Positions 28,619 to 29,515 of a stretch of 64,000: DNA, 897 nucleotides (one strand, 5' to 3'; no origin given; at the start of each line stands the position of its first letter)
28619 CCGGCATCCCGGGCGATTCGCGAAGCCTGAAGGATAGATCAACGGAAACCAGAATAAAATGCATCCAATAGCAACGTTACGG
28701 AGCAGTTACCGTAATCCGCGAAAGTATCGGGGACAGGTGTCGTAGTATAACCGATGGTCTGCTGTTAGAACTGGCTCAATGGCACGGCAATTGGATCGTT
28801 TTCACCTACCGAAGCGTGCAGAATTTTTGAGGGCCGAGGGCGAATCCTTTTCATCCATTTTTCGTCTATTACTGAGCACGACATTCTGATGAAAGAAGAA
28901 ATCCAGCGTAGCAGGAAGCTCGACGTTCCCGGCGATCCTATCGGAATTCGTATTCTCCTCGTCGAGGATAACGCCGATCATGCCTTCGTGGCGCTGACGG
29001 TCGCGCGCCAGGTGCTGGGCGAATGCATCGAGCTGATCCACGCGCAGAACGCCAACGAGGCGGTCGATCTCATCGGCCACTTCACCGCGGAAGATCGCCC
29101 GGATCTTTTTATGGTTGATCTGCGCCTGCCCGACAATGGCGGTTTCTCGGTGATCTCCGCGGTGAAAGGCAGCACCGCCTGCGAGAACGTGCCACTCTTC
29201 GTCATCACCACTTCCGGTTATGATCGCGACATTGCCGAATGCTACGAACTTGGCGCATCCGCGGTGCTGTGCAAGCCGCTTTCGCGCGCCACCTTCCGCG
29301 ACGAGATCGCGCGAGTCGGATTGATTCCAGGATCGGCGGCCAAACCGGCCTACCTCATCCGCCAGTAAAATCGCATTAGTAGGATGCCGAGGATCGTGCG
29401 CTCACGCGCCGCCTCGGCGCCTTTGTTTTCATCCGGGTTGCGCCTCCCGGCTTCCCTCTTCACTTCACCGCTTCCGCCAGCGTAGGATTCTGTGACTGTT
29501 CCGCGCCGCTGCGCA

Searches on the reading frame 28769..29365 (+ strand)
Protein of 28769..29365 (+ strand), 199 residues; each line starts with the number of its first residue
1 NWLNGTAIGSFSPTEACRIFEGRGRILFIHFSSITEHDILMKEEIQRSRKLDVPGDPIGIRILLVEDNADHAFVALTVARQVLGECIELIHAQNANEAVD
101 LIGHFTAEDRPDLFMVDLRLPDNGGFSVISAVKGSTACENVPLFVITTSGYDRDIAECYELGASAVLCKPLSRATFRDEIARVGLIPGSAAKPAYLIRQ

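Call 20: search_protein_families(library=pfam, proteins=[window:28769-29365:+], max_evalue=0.00001)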
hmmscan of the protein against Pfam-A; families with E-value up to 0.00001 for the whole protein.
window:28769-29365:+ (199 aa): 1 family
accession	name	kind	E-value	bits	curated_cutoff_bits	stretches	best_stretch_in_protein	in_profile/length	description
PF00072.30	Response_reg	-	1.1e-11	45.3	30.2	1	62-180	1-110/111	Response regulator receiver domain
